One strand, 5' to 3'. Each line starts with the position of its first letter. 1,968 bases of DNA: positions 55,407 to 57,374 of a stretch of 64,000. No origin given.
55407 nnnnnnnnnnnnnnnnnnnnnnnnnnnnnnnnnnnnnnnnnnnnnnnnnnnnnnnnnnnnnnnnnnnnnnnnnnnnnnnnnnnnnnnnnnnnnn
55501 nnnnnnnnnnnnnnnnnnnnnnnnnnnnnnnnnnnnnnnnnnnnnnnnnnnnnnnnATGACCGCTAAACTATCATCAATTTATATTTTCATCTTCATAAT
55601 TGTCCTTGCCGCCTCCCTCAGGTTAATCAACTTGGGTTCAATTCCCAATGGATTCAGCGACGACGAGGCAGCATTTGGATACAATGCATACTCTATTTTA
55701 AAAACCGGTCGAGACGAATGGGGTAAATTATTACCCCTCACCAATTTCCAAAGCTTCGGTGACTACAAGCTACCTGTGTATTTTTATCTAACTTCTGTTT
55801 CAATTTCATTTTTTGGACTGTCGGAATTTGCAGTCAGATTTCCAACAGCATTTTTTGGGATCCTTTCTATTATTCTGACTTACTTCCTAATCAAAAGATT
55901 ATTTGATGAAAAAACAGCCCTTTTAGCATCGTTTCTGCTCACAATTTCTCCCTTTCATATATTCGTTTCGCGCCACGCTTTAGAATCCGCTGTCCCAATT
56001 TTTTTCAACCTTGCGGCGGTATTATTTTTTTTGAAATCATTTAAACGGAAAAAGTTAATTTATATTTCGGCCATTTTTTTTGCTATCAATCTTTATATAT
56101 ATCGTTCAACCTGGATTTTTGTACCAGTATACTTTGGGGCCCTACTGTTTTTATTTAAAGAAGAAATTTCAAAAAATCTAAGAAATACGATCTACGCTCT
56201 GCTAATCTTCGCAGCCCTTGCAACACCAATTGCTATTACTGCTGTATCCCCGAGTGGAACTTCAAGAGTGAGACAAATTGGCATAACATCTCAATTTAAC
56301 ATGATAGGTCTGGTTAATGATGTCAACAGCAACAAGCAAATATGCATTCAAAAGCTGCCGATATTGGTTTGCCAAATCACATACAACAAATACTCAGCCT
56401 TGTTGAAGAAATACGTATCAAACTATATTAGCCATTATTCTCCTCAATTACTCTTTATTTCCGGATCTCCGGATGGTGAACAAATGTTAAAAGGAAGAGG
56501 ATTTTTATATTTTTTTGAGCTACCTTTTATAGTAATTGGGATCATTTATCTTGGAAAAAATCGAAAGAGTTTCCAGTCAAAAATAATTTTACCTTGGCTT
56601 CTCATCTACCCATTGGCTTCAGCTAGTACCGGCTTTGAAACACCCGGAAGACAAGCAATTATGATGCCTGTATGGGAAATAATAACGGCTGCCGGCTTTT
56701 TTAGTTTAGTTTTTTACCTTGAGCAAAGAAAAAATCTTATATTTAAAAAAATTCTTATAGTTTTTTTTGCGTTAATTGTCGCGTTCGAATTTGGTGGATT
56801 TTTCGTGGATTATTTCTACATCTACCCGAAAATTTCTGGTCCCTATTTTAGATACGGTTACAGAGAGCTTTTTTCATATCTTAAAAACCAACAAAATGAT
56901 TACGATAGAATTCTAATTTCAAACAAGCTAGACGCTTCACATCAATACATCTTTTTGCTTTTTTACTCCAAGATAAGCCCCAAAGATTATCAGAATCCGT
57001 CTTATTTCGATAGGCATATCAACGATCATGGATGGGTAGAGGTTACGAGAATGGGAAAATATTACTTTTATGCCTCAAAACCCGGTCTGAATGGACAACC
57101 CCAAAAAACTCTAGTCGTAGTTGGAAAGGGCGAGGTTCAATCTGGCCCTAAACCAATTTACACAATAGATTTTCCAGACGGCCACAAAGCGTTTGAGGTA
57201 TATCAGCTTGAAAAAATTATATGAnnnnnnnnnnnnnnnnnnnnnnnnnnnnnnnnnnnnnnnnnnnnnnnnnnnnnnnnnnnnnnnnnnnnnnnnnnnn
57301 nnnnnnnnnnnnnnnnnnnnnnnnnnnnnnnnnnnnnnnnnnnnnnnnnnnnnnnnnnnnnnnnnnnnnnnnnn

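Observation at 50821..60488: Tandem array of six ArnT/PMT-like GT-C paralogs with overlapping stop and start codons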

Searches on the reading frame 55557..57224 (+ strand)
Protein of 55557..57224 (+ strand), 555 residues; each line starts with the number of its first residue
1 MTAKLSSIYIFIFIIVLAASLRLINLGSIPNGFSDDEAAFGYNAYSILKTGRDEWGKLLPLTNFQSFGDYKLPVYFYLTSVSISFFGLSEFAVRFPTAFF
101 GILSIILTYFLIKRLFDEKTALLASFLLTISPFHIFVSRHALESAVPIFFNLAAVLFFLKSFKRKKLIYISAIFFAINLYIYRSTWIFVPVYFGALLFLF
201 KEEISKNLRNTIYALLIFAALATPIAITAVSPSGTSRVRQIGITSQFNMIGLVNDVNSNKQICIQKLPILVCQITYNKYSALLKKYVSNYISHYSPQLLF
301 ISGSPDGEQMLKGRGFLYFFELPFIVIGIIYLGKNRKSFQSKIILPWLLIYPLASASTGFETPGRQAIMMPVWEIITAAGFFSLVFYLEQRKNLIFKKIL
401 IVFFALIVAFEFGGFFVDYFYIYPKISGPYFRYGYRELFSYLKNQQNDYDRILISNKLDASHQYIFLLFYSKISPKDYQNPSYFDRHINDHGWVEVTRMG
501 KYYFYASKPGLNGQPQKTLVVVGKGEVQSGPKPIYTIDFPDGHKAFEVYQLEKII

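Call 5: search_protein_families(library=pfam, proteins=[window:55557-57224:+], max_evalue=0.01)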
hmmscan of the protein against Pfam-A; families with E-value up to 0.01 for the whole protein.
window:55557-57224:+ (555 aa): 3 families
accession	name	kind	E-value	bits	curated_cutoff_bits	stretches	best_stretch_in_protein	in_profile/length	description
PF13231.12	PMT_2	-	3.7e-14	53.7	26.1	1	73-222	4-152/160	Dolichyl-phosphate-mannose-protein mannosyltransferase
PF02366.24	PMT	-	4.5e-09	36.7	22.7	1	64-174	56-172/245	Dolichyl-phosphate-mannose-protein mannosyltransferase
PF02516.20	STT3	-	3.8e-07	30.4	24.5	1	78-254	85-262/405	Oligosaccharyl transferase STT3, N-terminal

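Call 10: search_protein_families(library=ncbifam, proteins=[window:55557-57224:+], max_evalue=0.001)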
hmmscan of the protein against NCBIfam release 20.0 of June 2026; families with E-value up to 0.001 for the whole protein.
window:55557-57224:+ (555 aa): 3 families
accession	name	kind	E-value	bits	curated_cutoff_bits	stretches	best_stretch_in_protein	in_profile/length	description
TIGR03663.1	TIGR03663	subfamily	3.9e-17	62.4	126.25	1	10-210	3-192/435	flippase activity-associated protein Agl23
TIGR04154.1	archaeo_STT3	subfamily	5.3e-06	25.1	450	1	92-190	97-212/831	oligosaccharyl transferase, archaeosortase A system-associated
NF009784.2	PRK13279.1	equivalog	4.1e-05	22.4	567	1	76-227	66-224/539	lipid IV(A) 4-amino-4-deoxy-L-arabinosyltransferase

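Call 14: find_homologous_proteins(query=window:55557-57224:+, max_evalue=1e-10)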
Query window:55557-57224:+ (555 aa): 2650 proteins with E <= 1e-10 among 8000 candidates; the best 120 are listed.
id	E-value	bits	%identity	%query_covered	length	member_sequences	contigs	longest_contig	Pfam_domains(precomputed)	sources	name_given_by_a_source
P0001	0.0e+0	1227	100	100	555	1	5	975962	PF02366.25,PF02516.21,PF13231.13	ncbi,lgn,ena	-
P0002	7.8e-263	891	72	97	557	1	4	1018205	PF02366.25,PF02516.21,PF13231.13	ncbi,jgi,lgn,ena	-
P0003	1.1e-248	845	67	100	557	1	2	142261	PF02366.25,PF02516.21,PF13231.13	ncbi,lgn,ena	-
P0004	5.6e-238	809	65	97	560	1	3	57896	PF02366.25,PF02516.21,PF13231.13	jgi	-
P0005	1.2e-231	788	65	97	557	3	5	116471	PF02366.25,PF02516.21,PF13231.13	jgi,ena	-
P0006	3.1e-231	787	64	98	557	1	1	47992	PF02366.25,PF13231.13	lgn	-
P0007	4.4e-231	786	64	100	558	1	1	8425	PF02366.25,PF02516.21,PF13231.13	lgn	-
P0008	1.7e-229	781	63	96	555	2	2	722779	PF02366.25,PF02516.21,PF13231.13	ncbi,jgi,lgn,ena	-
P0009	1.3e-227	775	63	100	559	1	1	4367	PF02366.25,PF02516.21,PF13231.13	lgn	-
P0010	5.6e-227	773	63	99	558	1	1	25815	PF02366.25,PF02516.21,PF13231.13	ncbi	-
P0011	4.4e-222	757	62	98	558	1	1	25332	PF02366.25,PF02516.21,PF13231.13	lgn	-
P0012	2.8e-221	754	61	98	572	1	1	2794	PF02366.25,PF13231.13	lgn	-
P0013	3.6e-136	473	43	96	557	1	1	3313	PF02516.21,PF13231.13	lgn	-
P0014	1.5e-135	471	44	97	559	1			PF02366.25,PF02516.21,PF13231.13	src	-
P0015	2.9e-135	470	45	99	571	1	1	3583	PF02366.25,PF02516.21,PF13231.13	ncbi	-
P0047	1.9e-120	421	40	98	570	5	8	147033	PF13231.13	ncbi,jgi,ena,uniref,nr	ncbi:hypothetical protein A2697_01570 [Candidatus Curtissbacteria bacterium RIFCSPHIGHO2_01_FULL_41_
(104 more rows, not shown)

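Call 15: find_encoding_contigs(protein=P0002, flank=10000, max_places=2)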
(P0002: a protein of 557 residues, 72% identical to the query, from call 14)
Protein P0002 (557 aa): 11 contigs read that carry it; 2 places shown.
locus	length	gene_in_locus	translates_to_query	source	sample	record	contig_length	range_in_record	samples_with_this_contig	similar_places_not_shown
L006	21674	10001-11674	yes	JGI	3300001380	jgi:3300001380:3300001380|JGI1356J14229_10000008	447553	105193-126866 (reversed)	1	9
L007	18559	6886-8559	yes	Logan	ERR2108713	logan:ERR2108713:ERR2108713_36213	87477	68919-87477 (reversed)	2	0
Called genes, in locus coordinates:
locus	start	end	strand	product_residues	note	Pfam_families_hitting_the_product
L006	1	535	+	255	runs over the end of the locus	PF00535:Glycos_transf_2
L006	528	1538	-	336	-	PF01467:CTP_transf_like, PF04019:DUF359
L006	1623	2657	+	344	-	PF01979:Amidohydro_1, PF12890:DHOase (weak)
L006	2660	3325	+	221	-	PF03104:DNA_pol_B_exo1 (weak), PF13482:RNase_H_2, PF10108:DNA_pol_B_exo2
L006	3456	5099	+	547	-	PF02366:PMT, PF13231:PMT_2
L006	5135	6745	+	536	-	PF02366:PMT, PF13231:PMT_2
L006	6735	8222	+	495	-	PF02366:PMT, PF13231:PMT_2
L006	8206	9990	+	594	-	PF13231:PMT_2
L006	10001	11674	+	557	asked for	PF02366:PMT, PF02516:STT3, PF13231:PMT_2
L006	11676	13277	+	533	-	PF02366:PMT, PF13231:PMT_2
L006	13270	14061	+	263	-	PF00535:Glycos_transf_2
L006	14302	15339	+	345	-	PF13439:Glyco_transf_4, PF00534:Glycos_transf_1, PF13524:Glyco_trans_1_2 (weak), PF20706:GT4-conflict (weak), PF13692:Glyco_trans_1_4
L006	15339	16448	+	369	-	PF04188:Mannosyl_trans2 (weak)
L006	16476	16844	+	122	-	-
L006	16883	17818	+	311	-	PF01073:3Beta_HSD, PF01370:Epimerase, PF02719:Polysacc_synt_2, PF04321:RmlD_sub_bind, PF16363:GDP_Man_Dehyd, PF07993:NAD_binding_4 (weak)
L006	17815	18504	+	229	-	PF00535:Glycos_transf_2, PF13641:Glyco_tranf_2_3 (weak)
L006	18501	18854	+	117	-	PF10066:DUF2304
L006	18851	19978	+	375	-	PF13439:Glyco_transf_4, PF20706:GT4-conflict, PF00534:Glycos_transf_1, PF13692:Glyco_trans_1_4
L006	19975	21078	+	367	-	PF13439:Glyco_transf_4, PF20706:GT4-conflict, PF00534:Glycos_transf_1, PF13692:Glyco_trans_1_4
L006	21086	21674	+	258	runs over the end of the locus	PF00535:Glycos_transf_2, PF10111:Glyco_tranf_2_2, PF13641:Glyco_tranf_2_3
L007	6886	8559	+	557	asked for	PF02366:PMT, PF02516:STT3, PF13231:PMT_2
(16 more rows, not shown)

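Call 16: find_encoding_contigs(protein=P0008, flank=10000, max_places=2)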
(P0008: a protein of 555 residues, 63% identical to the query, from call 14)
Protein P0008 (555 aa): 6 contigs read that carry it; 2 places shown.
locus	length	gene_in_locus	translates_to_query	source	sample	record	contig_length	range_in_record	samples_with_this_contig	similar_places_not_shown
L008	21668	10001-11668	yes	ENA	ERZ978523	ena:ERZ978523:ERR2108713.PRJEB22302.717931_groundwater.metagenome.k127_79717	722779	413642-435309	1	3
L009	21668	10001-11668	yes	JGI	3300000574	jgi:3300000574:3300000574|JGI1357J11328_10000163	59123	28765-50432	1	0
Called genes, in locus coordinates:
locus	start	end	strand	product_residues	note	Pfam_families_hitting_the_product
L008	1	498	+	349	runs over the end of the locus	PF13439:Glyco_transf_4, PF00534:Glycos_transf_1, PF13692:Glyco_trans_1_4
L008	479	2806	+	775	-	PF09586:YfhO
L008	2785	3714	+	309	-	PF00535:Glycos_transf_2, PF10111:Glyco_tranf_2_2, PF13641:Glyco_tranf_2_3, PF13632:Glyco_trans_2_3 (weak)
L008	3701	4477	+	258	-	PF00535:Glycos_transf_2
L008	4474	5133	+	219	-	PF13482:RNase_H_2, PF10108:DNA_pol_B_exo2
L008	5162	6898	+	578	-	PF10131:PTPS_related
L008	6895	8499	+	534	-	PF02366:PMT, PF13231:PMT_2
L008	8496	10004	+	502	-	PF13231:PMT_2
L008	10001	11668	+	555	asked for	PF02366:PMT, PF02516:STT3 (weak), PF13231:PMT_2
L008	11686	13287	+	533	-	PF02366:PMT, PF13231:PMT_2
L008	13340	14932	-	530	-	-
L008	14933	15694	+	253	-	PF00535:Glycos_transf_2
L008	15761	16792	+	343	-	PF13439:Glyco_transf_4, PF00534:Glycos_transf_1, PF13692:Glyco_trans_1_4, PF20706:GT4-conflict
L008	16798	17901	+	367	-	PF04188:Mannosyl_trans2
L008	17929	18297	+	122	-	-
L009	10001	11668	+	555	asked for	PF02366:PMT, PF02516:STT3 (weak), PF13231:PMT_2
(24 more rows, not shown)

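Call 17: find_encoding_contigs(protein=P0003, flank=10000, max_places=2)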
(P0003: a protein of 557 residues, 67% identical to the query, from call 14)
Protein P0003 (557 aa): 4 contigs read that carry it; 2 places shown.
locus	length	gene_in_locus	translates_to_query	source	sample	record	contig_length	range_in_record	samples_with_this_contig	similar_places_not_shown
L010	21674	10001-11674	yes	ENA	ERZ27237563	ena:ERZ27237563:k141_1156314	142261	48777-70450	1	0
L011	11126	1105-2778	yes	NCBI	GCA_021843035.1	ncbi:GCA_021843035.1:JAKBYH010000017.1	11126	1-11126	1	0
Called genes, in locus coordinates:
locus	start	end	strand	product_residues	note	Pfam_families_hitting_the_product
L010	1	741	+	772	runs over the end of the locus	PF09586:YfhO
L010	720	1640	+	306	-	PF00535:Glycos_transf_2, PF10111:Glyco_tranf_2_2, PF13641:Glyco_tranf_2_3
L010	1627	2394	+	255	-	PF00535:Glycos_transf_2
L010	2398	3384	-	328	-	PF01467:CTP_transf_like, PF04019:DUF359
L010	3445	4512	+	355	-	PF01979:Amidohydro_1, PF12890:DHOase (weak)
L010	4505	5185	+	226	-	PF03104:DNA_pol_B_exo1 (weak), PF13482:RNase_H_2 (weak), PF10108:DNA_pol_B_exo2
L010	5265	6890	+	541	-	PF02366:PMT, PF13231:PMT_2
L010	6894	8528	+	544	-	PF02366:PMT, PF13231:PMT_2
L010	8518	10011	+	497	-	PF13231:PMT_2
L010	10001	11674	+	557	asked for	PF02366:PMT, PF02516:STT3, PF13231:PMT_2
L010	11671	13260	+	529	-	PF02366:PMT, PF13231:PMT_2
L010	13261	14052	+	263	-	PF13641:Glyco_tranf_2_3 (weak), PF00535:Glycos_transf_2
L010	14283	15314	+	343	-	PF13439:Glyco_transf_4, PF00534:Glycos_transf_1, PF13692:Glyco_trans_1_4, PF20706:GT4-conflict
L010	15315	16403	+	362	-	PF04188:Mannosyl_trans2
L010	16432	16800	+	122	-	-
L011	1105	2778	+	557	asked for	PF02366:PMT, PF02516:STT3, PF13231:PMT_2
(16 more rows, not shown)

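Call 22: find_encoding_contigs(protein=P0047, flank=10000, max_places=1)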
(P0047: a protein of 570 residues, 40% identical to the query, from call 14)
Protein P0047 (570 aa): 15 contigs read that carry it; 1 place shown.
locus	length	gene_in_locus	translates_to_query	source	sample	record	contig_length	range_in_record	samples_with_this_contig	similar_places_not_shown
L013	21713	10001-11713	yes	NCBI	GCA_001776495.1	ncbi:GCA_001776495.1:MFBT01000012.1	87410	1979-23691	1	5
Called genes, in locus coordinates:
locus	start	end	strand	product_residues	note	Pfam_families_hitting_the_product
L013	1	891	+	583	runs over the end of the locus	PF10131:PTPS_related (weak)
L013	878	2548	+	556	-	PF13231:PMT_2 (weak)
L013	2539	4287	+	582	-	-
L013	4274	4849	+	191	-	-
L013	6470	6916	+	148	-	-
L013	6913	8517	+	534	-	PF02366:PMT, PF13231:PMT_2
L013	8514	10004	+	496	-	PF13231:PMT_2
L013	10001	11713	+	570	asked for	PF13231:PMT_2 (weak)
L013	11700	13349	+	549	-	PF13231:PMT_2 (faint)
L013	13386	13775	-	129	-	PF13231:PMT_2 (weak)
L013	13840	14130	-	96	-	-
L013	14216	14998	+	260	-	PF00535:Glycos_transf_2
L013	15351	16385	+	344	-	PF13439:Glyco_transf_4, PF00534:Glycos_transf_1, PF20706:GT4-conflict (weak), PF13692:Glyco_trans_1_4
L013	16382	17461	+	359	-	PF04188:Mannosyl_trans2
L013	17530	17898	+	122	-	PF00892:EamA (faint), PF00893:Multi_Drug_Res (weak)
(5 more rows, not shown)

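Call 23: find_related_loci(query=window:55557-57224:+, collection=genome_contigs, flank=10000)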
Query window:55557-57224:+ (555 aa) in genome_contigs; peptide patterns used: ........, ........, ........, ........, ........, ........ (x = any residue, [..] = any of these).
244 stretches matched a pattern; 1 encode a relative of the query (tblastn E <= 1e-3); 1 distinct loci.
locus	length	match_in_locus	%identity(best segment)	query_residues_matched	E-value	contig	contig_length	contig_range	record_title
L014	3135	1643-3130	29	6-504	5e-39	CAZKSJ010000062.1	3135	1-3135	MAG TPA_asm: uncultured Pseudomonadales bacterium isolate SRP239243_co2_85 genome assembly, contig: NODE_53539_length_31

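Call 28: search_solved_structures(query=A1, max_evalue=0.01, show_alignments=2)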
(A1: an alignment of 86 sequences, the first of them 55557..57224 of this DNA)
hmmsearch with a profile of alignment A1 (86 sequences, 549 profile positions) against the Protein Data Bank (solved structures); distinct sequences matched with E-value up to 0.01: 1.
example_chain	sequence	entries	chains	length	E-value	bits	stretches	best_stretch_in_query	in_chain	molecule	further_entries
5ezm_A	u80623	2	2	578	0.00024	23.2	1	71-227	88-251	4-amino-4-deoxy-L-arabinose transferase or related glycosyltransferases of PMT family | 4-amino-4-deoxy-L-arabinose (L-Ara4N) transferase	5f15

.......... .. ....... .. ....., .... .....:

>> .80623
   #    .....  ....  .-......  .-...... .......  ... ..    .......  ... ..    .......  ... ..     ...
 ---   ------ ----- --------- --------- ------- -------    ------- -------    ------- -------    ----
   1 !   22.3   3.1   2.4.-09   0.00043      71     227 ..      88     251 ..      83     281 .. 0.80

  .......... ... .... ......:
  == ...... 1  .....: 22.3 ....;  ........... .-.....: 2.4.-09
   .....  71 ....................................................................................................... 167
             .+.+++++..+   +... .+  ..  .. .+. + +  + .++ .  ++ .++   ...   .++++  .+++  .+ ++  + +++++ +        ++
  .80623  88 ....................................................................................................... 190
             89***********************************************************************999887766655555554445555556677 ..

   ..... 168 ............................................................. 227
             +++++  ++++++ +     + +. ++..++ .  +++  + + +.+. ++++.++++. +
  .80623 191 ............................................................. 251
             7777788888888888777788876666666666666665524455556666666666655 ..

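Call 36: predict_structure(alignment_id=A1)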
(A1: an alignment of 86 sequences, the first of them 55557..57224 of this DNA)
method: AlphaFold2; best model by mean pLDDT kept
length: 555 residues; sequences in the alignment: 86
mean_pLDDT: 93.1   pTM: 0.92
mean pLDDT of the five models: 93.1, 92.6, 92.1, 91.9, 91.3
residues with pLDDT >= 90: 439; 70-90: 105; 50-70: 11; < 50: 0
segments of 3 or more residues with pLDDT < 50: none
pLDDT, mean of each block of 10 residues (from residue 1): 85 98 95 92 97 92 88 95 98 98 98 98 99 94 94 98 98 98 95 98 98 98 94 83 74 90 96 92 93 94 78 91 98 97 98 89 88 98 97 96 98 96 89 93 96 87 91 95 89 89 89 90 85 93 94 88
secondary structure, 60 per line:
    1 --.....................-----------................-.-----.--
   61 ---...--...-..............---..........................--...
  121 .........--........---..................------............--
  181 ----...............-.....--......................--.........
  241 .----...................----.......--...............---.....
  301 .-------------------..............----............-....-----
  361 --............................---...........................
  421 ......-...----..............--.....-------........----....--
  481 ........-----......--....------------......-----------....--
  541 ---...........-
elements in order: H3-23 H35-50 E64-66 E69-71 H73-86 H90-115 H118-129 H132-139 H143-160 H167-178 H185-199 H201-205 H208-229 H232-241 H246-264 H269-275 H278-292 H296-301 H321-334 H339-350 H352-355 H363-390 H394-426 H435-448 E451-455 H463-470 H475-478 E484-488 E494-499 E502-505 E518-523 E535-538 E544-550 H551-554
